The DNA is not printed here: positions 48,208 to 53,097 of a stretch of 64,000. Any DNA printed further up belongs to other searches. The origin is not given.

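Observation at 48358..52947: Class III anaerobic RNR gene carrying three inteins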

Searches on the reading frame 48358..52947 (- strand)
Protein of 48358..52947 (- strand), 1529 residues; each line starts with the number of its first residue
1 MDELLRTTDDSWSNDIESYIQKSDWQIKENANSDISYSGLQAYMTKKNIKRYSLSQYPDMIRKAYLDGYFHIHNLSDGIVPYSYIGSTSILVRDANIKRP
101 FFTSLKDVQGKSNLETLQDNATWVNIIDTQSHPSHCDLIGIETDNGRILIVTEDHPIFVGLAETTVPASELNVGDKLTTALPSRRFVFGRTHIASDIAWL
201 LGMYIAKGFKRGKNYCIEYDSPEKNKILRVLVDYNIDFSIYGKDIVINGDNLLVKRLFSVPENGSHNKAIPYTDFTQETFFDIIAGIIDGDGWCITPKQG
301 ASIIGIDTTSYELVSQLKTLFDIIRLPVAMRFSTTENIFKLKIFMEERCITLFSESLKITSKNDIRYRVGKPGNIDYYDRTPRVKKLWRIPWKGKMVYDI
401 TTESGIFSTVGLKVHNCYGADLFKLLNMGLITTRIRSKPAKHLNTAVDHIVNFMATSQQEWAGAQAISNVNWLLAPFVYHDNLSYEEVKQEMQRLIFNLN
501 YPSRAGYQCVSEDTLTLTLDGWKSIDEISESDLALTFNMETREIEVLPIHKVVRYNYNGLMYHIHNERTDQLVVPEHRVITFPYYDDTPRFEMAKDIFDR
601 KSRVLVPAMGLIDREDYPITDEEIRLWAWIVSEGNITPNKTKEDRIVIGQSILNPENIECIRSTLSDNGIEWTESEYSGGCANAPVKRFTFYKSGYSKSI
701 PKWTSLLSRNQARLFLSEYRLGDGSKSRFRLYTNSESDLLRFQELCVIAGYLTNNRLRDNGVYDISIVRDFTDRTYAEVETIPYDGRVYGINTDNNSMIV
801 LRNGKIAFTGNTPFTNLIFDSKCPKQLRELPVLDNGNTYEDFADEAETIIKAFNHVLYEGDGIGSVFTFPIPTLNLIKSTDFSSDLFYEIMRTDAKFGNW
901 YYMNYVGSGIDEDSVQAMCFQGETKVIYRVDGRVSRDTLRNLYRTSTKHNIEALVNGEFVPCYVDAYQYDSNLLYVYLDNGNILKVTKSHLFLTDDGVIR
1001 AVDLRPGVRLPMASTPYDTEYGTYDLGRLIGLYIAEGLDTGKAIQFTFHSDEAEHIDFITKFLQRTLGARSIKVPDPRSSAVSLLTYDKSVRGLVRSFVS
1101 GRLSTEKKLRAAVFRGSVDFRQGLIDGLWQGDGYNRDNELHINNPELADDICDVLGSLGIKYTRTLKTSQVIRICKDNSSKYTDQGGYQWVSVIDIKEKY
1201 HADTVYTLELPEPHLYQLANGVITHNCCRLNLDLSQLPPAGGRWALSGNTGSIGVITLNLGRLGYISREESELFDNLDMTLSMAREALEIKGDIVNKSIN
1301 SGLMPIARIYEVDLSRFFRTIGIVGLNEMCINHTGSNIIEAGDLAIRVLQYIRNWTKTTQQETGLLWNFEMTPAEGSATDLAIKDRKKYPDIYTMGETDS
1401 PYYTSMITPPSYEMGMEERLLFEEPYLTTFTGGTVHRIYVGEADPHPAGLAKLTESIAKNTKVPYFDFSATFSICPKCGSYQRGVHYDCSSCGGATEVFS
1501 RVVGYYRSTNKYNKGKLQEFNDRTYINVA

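Call 3: search_protein_families(library=pfam, proteins=[window:48358-52947:-], max_evalue=1)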
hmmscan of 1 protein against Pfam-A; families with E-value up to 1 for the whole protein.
window:48358-52947:- (1529 aa): 8 families
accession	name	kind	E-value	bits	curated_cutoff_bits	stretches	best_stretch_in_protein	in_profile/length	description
PF13597.11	NRDD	-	9.2e-125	417.9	26.2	4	1220-1524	257-560/562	Anaerobic ribonucleoside-triphosphate reductase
PF14890.11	Intein_splicing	-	1.5e-18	67.5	35.8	3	967-1226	44-155/155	Intein splicing domain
PF14528.11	LAGLIDADG_3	-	2.4e-08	34.5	22.5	2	1120-1167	2-55/82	LAGLIDADG-like domain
PF07591.16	PT-HINT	-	0.00037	21.2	27.7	0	144-178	56-88/137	Pretoxin HINT domain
PF05204.19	Hom_end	-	0.0045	17.5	21.1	1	1120-1171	13-69/110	Homing endonuclease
PF01079.26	Hint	-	0.022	14.8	29.7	0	137-170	66-107/213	Hint module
PF03979.19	Sigma70_r1_1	-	0.071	13.5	22.5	0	650-675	31-56/81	Sigma-70 factor, region 1.1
PF00105.24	zf-C4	-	0.21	12.5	21.1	1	1474-1503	2-31/70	Double treble clef zinc finger, C4 type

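Call 4: search_protein_families(library=ncbifam, proteins=[window:48358-52947:-], max_evalue=1)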
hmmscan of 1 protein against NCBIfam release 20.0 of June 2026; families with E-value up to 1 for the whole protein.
window:48358-52947:- (1529 aa): 20 families
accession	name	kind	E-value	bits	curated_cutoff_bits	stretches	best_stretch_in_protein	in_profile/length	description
NF006126.0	PRK08270.1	equivalog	8.1e-156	520.1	548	4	1220-1527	370-682/684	ribonucleoside triphosphate reductase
NF006358.0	PRK08579.1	equivalog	7.4e-116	387.8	585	4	1241-1524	323-620/624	anaerobic ribonucleoside triphosphate reductase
TIGR02487.1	NrdD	equivalog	5.7e-114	381.8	326.35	4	1218-1524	262-579/581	anaerobic ribonucleoside-triphosphate reductase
NF006127.0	PRK08271.1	equivalog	5.4e-47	160.6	545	2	1226-1527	327-628/631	anaerobic ribonucleoside-triphosphate reductase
TIGR02827.1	RNR_anaer_Bdell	equivalog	5.4e-31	107.8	568.3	2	1226-1525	299-596/596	anaerobic ribonucleoside-triphosphate reductase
NF005497.0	PRK07111.1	equivalog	7.1e-26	90.8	764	2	1319-1524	533-741/746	anaerobic ribonucleoside triphosphate reductase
NF006732.0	PRK09263.1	equivalog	3.5e-23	81.9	657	3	1252-1524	406-703/712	anaerobic ribonucleoside-triphosphate reductase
NF011292.0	PRK14704.1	equivalog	1.8e-15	56.6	736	1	1320-1523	405-614/618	anaerobic ribonucleoside triphosphate reductase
TIGR01445.1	intein_Nterm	domain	1.3e-12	48.5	24.5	3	919-994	1-83/83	intein N-terminal splicing region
NF045703.1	rSAM_Tes_intein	exception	1.3e-10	39.8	1700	2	190-320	364-502/1040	tetraether lipid synthase Tes, intein-containing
NF011491.0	PRK14898.1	equivalog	4.8e-07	28.2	783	2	1024-1187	243-408/860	DNA-directed RNA polymerase subunit A''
NF052663.1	RtcB_rel_intein2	exception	1.1e-06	27.9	1050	2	1165-1230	252-314/626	intein-containing RctB family protein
NF003157.0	PRK04132.1-2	equivalog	0.0015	16.5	1103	1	137-221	112-196/864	replication factor C small subunit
TIGR01443.1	intein_Cterm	domain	0.0017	18.6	15.6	1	1205-1227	2-24/24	intein C-terminal splicing region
NF007072.0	PRK09519.1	equivalog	0.0018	16.7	1024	0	136-208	305-374/790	intein-containing recombinase RecA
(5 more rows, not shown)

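Call 5: search_solved_structures(query=window:48358-52947:-, max_evalue=0.01, show_alignments=3)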
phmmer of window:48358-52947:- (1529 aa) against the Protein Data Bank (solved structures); distinct sequences matched with E-value up to 0.01: 4.
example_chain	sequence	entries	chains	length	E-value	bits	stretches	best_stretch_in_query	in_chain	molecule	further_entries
4coi_A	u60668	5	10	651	9.1e-19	69.4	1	1249-1518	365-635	ANAEROBIC RIBONUCLEOSIDE-TRIPHOSPHATE REDUCTASE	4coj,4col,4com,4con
4u3e_A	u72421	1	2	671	9.9e-19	69.3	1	1249-1518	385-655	Ribonucleoside triphosphate reductase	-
8p23_A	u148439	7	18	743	2.2e-18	68.1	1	1320-1524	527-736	Anaerobic ribonucleoside-triphosphate reductase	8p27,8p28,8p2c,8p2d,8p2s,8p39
1h78_A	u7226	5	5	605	3e-06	27.9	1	1242-1495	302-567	ANAEROBIC RIBONUCLEOTIDE-TRIPHOSPHATE REDUCTASE LARGE CHAIN | ANAEROBIC RIBONUCLEOTIDE-TRIPHOSPHATE REDUCTASE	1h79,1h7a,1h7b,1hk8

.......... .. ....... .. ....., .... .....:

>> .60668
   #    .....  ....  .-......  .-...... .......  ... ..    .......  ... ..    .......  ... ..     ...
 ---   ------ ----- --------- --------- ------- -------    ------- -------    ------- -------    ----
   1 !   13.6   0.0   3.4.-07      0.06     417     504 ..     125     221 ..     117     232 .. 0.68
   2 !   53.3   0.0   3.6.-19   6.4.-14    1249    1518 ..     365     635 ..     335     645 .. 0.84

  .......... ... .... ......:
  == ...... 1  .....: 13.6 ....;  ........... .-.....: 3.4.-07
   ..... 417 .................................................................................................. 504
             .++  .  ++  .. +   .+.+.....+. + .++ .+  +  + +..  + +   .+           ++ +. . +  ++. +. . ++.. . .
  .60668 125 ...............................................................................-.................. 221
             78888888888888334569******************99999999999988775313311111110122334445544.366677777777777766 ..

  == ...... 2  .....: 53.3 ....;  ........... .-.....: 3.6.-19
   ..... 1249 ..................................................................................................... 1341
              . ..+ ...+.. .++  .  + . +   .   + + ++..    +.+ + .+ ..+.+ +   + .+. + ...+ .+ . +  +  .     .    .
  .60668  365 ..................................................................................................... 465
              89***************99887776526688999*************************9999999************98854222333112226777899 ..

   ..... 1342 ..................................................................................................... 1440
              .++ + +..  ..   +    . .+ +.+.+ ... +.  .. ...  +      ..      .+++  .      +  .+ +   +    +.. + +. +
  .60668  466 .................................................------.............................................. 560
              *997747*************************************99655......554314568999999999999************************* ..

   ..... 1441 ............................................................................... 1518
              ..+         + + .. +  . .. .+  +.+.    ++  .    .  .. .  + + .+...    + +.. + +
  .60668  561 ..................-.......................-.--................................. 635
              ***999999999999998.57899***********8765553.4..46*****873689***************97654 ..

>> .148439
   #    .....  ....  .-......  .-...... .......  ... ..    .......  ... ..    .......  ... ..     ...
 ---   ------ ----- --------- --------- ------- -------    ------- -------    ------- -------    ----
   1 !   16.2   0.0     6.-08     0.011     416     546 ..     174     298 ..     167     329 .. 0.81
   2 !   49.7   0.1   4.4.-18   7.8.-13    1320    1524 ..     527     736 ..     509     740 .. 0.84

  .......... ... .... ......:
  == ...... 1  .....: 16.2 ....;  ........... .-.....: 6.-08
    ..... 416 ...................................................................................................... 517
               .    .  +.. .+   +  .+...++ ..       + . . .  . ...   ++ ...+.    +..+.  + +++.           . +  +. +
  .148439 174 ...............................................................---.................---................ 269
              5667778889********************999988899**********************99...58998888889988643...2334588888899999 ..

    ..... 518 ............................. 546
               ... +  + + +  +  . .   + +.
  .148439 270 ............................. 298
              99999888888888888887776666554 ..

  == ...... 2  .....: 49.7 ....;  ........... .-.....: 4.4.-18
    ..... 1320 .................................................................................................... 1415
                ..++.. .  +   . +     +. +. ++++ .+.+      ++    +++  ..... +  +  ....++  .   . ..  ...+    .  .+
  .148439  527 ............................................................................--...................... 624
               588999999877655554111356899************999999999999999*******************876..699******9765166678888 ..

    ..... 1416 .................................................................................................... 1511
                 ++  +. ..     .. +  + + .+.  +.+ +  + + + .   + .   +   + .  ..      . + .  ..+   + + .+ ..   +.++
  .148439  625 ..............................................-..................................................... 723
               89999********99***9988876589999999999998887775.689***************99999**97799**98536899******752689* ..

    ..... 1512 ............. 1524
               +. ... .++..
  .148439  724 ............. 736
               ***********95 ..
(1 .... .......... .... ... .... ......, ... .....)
